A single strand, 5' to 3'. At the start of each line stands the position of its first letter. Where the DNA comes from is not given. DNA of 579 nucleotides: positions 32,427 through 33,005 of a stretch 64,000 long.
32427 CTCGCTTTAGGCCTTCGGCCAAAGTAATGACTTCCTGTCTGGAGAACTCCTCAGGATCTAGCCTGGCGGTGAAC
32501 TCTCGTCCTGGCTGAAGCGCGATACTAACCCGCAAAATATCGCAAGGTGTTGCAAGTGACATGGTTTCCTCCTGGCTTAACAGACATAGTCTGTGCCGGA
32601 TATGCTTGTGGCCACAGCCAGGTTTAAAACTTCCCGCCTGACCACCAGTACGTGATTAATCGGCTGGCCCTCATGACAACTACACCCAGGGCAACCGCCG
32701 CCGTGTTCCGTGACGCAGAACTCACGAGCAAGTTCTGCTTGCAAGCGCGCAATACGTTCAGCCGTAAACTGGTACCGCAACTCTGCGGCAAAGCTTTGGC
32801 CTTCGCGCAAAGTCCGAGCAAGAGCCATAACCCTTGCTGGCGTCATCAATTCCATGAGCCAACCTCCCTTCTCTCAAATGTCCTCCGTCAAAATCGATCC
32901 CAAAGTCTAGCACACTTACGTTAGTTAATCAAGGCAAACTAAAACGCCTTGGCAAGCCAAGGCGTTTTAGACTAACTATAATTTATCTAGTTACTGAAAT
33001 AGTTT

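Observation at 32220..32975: Island C: tandem pair of paralogous small proteins (82 and 92 aa) with a C-terminal CPGC-x-(C/R)H-x6-HV motif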

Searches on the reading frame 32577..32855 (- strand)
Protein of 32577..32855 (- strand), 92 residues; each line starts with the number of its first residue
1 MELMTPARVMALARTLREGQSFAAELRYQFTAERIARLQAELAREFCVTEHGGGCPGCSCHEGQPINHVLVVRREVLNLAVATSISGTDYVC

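Call 5: search_protein_families(library=pfam, proteins=[window:32580-32855:-], max_evalue=10)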
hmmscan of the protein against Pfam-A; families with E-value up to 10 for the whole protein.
window:32580-32855:- (92 aa): 0 families

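Call 9: search_protein_families(library=ncbifam, proteins=[window:32580-32855:-], max_evalue=10)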
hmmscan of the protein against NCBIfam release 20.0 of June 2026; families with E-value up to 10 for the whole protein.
window:32580-32855:- (92 aa): 0 families

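Call 10: search_protein_families(library=phrogs, proteins=[window:32580-32855:-], max_evalue=10)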
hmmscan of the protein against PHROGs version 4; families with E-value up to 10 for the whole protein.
window:32580-32855:- (92 aa): 1 family
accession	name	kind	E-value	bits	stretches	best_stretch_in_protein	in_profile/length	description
phrog_10729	-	DNA, RNA and nucleotide metabolism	0.15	11.2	1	32-86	409-461/722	DNA polymerase/primase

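Call 11: search_solved_structures(query=window:32580-32855:-, max_evalue=10)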
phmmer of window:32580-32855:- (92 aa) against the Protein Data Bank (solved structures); distinct sequences matched with E-value up to 10: 1.
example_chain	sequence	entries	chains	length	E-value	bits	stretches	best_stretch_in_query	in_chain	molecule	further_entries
1vlr_A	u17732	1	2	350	1.8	12.4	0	4-36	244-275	mRNA decapping enzyme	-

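Call 12: find_homologous_proteins(query=window:32580-32855:-, max_evalue=0.01)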
Query window:32580-32855:- (92 aa): 2 proteins with E <= 0.01 among 9 candidates.
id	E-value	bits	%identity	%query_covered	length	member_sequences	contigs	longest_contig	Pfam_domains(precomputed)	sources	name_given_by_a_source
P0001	3.2e-49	182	91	100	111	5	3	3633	-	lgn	-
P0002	7.1e-32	127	75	83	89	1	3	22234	-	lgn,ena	-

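Call 15: find_encoding_contigs(protein=P0002, flank=10000, max_places=6)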
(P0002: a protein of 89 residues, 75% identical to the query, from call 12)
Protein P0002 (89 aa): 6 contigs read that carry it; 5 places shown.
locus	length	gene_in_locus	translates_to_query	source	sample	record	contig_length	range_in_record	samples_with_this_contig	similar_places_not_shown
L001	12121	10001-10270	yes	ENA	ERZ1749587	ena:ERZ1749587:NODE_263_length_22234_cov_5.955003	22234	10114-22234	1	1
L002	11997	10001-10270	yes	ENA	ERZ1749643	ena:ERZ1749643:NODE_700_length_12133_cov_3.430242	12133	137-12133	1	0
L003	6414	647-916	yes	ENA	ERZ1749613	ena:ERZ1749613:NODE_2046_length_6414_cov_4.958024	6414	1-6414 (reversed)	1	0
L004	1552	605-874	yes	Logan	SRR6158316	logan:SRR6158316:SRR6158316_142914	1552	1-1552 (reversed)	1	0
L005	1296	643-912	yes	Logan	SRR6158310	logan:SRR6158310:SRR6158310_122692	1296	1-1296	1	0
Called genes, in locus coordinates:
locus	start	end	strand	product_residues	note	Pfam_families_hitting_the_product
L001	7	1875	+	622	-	-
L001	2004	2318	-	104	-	-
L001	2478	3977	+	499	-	PF01943:Polysacc_synt, PF13440:Polysacc_synt_3, PF03023:MurJ (weak)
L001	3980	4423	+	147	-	PF01467:CTP_transf_like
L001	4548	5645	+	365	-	PF00437:T2SSE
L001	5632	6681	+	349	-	PF00482:T2SSF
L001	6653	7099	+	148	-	-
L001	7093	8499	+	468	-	PF09826:Beta_propel (faint), PF08309:LVIVD (weak)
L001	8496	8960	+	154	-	-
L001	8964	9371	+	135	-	-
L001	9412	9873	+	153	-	PF07963:N_methyl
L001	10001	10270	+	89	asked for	-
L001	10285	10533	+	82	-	-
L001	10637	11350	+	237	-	PF13624:SurA_N_3 (faint)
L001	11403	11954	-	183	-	-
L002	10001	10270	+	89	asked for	-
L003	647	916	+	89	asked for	-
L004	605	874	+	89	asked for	-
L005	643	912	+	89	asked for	-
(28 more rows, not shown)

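Call 16: find_encoding_contigs(protein=P0001, flank=10000, max_places=6)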
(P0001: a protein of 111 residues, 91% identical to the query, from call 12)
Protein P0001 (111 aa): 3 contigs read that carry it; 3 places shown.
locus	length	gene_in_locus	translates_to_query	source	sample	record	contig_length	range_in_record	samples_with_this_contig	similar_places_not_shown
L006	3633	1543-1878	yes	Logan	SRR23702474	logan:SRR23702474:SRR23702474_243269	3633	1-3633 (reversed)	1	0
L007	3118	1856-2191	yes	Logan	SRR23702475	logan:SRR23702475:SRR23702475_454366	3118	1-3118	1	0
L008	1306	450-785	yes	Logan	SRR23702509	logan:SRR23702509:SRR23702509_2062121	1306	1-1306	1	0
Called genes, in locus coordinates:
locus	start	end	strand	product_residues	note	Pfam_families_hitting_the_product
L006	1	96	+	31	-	?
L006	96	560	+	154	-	-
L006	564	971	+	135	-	-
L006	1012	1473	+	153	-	PF07963:N_methyl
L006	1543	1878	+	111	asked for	-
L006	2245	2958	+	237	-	PF13624:SurA_N_3 (weak)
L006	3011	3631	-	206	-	?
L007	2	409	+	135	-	?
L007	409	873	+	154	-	-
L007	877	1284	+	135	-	-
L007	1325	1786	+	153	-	PF07963:N_methyl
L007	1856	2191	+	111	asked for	-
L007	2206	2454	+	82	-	-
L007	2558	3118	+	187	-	?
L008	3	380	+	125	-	?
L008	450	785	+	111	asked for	-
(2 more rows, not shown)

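Call 26: predict_structure(alignment_id=A1)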
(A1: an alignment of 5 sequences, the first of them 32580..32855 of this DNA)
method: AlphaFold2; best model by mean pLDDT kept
length: 92 residues; sequences in the alignment: 5
mean_pLDDT: 74.1   pTM: 0.61
mean pLDDT of the five models: 74.1, 70.2, 69.7, 69.3, 67.0
residues with pLDDT >= 90: 15; 70-90: 45; 50-70: 18; < 50: 14
segments of 3 or more residues with pLDDT < 50: 79-92
pLDDT, mean of each block of 10 residues (from residue 1): 81 90 84 87 87 61 71 72 41 39
secondary structure, 60 per line:
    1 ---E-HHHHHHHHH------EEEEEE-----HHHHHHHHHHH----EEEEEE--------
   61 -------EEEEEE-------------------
elements in order: H6-14 E21-26 H32-42 E47-52 E68-73
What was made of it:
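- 32577..32855 (-): Gene A, 92 aa. An alpha/beta core (residues 1-74) plus a variable, low-confidence tail (75-92). AF2 pLDDT is 74, and below 50 for residues 79-92 (call 26).
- A has pLDDT 74 and the same order of secondary-structure elements (call 26).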

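Call 30: search_protein_representatives(alignment_id=A1)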
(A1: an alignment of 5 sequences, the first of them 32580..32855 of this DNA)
Query: 5 sequences, 89 profile positions. Proteins with E-value up to 0.001 (for the whole library): 5; up to 1e-10: 2; up to 1e-30: 2. The best 5 are listed.
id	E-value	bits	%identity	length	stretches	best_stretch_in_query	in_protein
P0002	1.0e-42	160.2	-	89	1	1-89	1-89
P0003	2.7e-34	133.2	-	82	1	1-75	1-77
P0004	8.5e-09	51.5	-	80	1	4-75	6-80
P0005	6.9e-07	45.4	-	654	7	10-36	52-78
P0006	1.7e-05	40.9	-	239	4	55-81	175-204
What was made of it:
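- Independent distant member: P0004, 80 aa, E 8.5e-9 against the profile (call 30).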

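Call 32: fold_search(model_id=the predicted structure, library=pdb)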
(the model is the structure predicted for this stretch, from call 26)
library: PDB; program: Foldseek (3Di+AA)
matches with E <= 10: 644; with E <= 0.001: 0
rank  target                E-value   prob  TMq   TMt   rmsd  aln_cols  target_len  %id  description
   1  8ajp                  1.3e-01  0.90  0.48  0.25   5.0        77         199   19  Crystal structure of Halogen methyl transferase from Paraburkholderia xenovorans at 1.8 A in complex with SAH (released 2022-08-31)
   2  7o9k_n                1.4e-01  0.95  0.51  0.27   3.6        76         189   14  Human mitochondrial ribosome large subunit assembly intermediate with MTERF4-NSUN4, MRM2, MTG1, the MALSU module, GTPB (released 2021-06-30)
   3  5eqj_A                1.5e-01  0.85  0.49  0.17   7.3        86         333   13  Crystal structure of the two-subunit tRNA m1A58 methyltransferase from Saccharomyces cerevisiae (released 2016-09-14)
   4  4lec_B                1.5e-01  0.77  0.45  0.24   4.1        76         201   16  Human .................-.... Protein 21A (released 2013-07-17)
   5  1nt2_A                2.0e-01  0.87  0.49  0.24   3.9        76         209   14  CRYSTAL STRUCTURE OF FIBRILLARIN/NOP5P COMPLEX (released 2003-04-01)
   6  1i9g                  2.0e-01  0.51  0.42  0.18   8.3        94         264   15  CRYSTAL STRUCTURE OF AN ADOMET DEPENDENT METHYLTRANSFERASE (released 2001-09-26)
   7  4dzr                  2.0e-01  0.35  0.37  0.25   5.7        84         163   21  The crystal structure of protein-(glutamine-N5) methyltransferase (release factor-specific) from Alicyclobacillus acidoc (released 2012-03-14)
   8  2f8l                  2.1e-01  0.90  0.52  0.17   4.1        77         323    8  Crystal structure of a putative class i s-adenosylmethionine-dependent methyltransferase (lmo1582) from listeria monocyt (released 2006-01-17)
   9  4lec_A                2.3e-01  0.84  0.49  0.25   3.4        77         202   16  Human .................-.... Protein 21A (released 2013-07-17)
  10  6ylx_w                2.4e-01  0.90  0.51  0.15   3.5        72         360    8  pre-60S State NE1 (TAP-Flag-Nop53) (released 2020-07-29)
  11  3mti_A                2.4e-01  0.80  0.50  0.31   3.9        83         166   12  The Crystal Structure of a rRNA Methylase from Streptococcus thermophilus to 1.95A (released 2010-05-12)
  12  2yvl_A                2.4e-01  0.63  0.46  0.20   7.1        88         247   15  Crystal structure of tRNA (m1A58) methyltransferase TrmI from Aquifex aeolicus (released 2008-04-01)
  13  8uu4_V                2.4e-01  0.15  0.25  0.25   9.5        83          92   11  Cryo-EM structure of the Listeria innocua 70S ribosome in complex with HPF (structure I-A) (released 2024-02-28)
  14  3eey_C                2.8e-01  0.87  0.52  0.28   3.7        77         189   10  CRYSTAL STRUCTURE OF PUTATIVE RRNA-METHYLASE FROM Clostridium thermocellum (released 2008-09-16)
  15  5erg_A                3.0e-01  0.77  0.50  0.16   7.0        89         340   16  Crystal structure of the two-subunit tRNA m1A58 methyltransferase TRM6-TRM61 in complex with SAM (released 2016-09-14)
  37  1dcj_MODEL_1_A        5.3e-01  0.60  0.44  0.48   3.6        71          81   11  SOLUTION STRUCTURE OF YHHP, A NOVEL ESCHERICHIA COLI PROTEIN IMPLICATED IN THE CELL DIVISION (released 2001-07-18)
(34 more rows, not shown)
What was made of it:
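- On TusA/SirA-like (PF01206): The Foldseek match to 1dcj has E 0.53 (call 32).
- Closest known: TusA/SirA-like sulfurtransferase fold. Same: 1dcj appears among the Foldseek matches (rank 37, E 0.53, TM 0.44-0.48, call 32).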

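Call 33: find_encoding_contigs(protein=P0004, flank=10000, max_places=8)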
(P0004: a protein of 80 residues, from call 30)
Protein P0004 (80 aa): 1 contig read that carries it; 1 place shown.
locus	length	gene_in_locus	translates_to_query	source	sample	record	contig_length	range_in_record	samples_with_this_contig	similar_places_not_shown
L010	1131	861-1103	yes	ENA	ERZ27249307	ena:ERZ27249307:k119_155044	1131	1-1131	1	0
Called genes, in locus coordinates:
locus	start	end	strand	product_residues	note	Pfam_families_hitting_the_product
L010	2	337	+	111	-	?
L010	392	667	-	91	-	-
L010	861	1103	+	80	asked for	-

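Call 45: find_homologous_proteins(query=A2, max_evalue=1)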
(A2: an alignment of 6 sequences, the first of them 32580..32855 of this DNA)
Query A2 (6 sequences) (92 aa, profile of the alignment): 4 proteins with E <= 1 among 2005 candidates.
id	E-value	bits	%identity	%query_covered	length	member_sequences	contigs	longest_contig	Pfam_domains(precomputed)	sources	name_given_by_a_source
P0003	2.3e-35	139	34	80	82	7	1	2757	-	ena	-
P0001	7.5e-34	134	91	100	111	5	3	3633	-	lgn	-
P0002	3.7e-33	131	75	83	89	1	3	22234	-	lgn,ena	-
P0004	4.1e-31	125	36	80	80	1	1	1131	-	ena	-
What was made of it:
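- Extremely patchy distribution (calls 30, 45).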

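Call 52: fold_search(model_id=the predicted structure, library=viral)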
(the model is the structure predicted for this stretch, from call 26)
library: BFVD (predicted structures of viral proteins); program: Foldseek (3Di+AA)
matches with E <= 10: 740; with E <= 0.001: 0
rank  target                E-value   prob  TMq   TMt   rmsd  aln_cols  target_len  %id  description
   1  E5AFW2                6.5e-03  0.99  0.48  0.54   4.4        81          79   15  Uncharacterized protein [Erwinia phage phiEa104]
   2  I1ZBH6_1              8.5e-03  0.98  0.44  0.05  11.6        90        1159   14  (no name in the UniProt tables at hand)
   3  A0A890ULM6            3.3e-02  0.66  0.33  0.43   8.7        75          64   15  Replication-associated protein (Fragment) [Cressdnaviricota sp.]
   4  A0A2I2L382            3.5e-02  0.98  0.48  0.47   4.3        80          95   22  Uncharacterized protein [Orpheovirus IHUMI-LCC2]
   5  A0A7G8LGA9            3.5e-02  0.92  0.37  0.51   4.6        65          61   18  Uncharacterized protein [Gordonia phage Ohgeesy]
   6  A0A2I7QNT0            7.1e-02  0.91  0.47  0.50   6.7        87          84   11  (no name in the UniProt tables at hand)
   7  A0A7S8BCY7            7.6e-02  0.96  0.53  0.35   6.1        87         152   14  Uncharacterized protein [Medusavirus stheno T3]
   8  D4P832                8.7e-02  0.87  0.46  0.27   5.0        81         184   20  Gp57 [Rhodococcus phage ReqiPine5]
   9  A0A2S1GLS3            8.7e-02  0.77  0.38  0.31   5.1        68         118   18  Uncharacterized protein [Erwinia phage Cronus]
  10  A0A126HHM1            9.2e-02  0.80  0.44  0.39   4.7        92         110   10  (no name in the UniProt tables at hand)
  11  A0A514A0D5            9.8e-02  0.60  0.37  0.31   7.4        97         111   13  DUF7609 domain-containing protein [Aeromonas phage LAh_7]
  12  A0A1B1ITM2            1.2e-01  0.96  0.57  0.49   5.2        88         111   16  (no name in the UniProt tables at hand)
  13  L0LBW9                1.2e-01  0.54  0.41  0.26   8.1        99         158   18  Uncharacterized protein [Bacillus phage phiAGATE]
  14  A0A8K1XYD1            1.3e-01  0.16  0.26  0.07  13.2       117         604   14  Uncharacterized protein [Sanya narnavirus 6]
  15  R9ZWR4                1.4e-01  0.72  0.42  0.08   5.2        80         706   12  DNA methylase [Cellulophaga phage phi17:2]
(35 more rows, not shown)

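Call 56: search_solved_structures(query=A2, max_evalue=10, show_alignments=3)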
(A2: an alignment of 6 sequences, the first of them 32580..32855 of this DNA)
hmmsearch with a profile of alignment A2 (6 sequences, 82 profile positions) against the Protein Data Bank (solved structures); distinct sequences matched with E-value up to 10: 4.
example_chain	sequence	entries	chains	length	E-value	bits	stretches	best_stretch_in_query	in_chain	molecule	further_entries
5ksw_B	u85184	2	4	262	0.54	13.8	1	33-75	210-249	Dihydroorotate dehydrogenase B (NAD(+)), electron transfer subunit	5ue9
9m0o_A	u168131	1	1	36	0.95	13.1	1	32-55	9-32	Optineurin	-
9ikq_C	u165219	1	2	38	0.98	13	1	33-55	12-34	Optineurin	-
7acy_B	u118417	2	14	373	1.6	12.4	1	5-42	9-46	S-layer protein | Precursor of the S-layer proteins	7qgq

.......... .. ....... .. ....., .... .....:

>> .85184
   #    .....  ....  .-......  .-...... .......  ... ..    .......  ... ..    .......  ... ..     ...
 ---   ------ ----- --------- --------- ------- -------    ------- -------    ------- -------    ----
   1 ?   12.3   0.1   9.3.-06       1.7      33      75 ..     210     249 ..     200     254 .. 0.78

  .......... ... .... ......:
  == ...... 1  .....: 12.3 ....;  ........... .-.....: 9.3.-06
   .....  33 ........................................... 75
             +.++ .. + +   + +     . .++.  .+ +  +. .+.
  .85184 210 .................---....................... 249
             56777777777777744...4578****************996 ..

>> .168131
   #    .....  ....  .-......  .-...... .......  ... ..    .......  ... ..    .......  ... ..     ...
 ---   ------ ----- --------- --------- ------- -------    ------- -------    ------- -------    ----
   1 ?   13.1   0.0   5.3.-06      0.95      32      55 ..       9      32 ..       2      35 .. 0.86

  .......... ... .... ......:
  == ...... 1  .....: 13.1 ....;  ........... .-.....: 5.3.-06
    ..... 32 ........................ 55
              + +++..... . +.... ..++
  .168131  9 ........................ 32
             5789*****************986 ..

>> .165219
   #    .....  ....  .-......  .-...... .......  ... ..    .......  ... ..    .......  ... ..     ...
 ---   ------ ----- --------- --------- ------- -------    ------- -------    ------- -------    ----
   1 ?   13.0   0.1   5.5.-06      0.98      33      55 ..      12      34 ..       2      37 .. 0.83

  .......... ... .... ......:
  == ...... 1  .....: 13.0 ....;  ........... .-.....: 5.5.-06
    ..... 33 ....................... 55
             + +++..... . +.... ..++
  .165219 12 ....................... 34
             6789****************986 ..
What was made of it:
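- The best sequence match in the PDB, although not significant (E 0.54), is the [2Fe-2S] loop of the DHODH-B electron-transfer subunit PyrK, '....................' (call 56).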

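Call 70: search_protein_families(library=padloc, proteins=[window:32580-32855:-], max_evalue=0.1)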
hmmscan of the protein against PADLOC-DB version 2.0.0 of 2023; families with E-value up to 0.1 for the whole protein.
window:32580-32855:- (92 aa): 0 families
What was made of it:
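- Tried and rejected: Pfam, NCBIfam, PHROGs, PADLOC and PDB sequence searches with single sequences and with a profile gave nothing, or only noise at E >= 0.09 (calls 5, 9, 10, 11, 56, 70).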

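Call 79: search_dna_similar(query=window:32580-32855:-, collection=phages, mode=protein, max_evalue=1, max_rows=10)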
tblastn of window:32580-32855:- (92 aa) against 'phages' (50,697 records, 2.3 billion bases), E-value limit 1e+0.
No match.

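Call 80: search_dna_similar(query=P0004, collection=phages, mode=protein, max_evalue=1, max_rows=10)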
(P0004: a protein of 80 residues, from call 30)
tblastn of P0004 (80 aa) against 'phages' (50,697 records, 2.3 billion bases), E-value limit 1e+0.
No match.

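Call 85: find_encoding_contigs(protein=window:32577-32855:-, flank=2000, max_places=10)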
Protein window:32577-32855:- (92 aa): 2 contigs read that carry it; 2 places shown.
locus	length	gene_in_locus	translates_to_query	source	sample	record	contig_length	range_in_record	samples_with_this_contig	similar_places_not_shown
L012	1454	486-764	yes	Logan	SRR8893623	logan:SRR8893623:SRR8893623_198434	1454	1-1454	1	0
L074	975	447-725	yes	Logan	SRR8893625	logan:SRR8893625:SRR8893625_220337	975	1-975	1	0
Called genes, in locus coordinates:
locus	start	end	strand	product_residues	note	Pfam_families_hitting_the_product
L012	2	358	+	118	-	?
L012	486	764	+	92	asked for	-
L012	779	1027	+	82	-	-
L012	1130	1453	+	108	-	?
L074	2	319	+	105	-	?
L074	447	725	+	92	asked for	-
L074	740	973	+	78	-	?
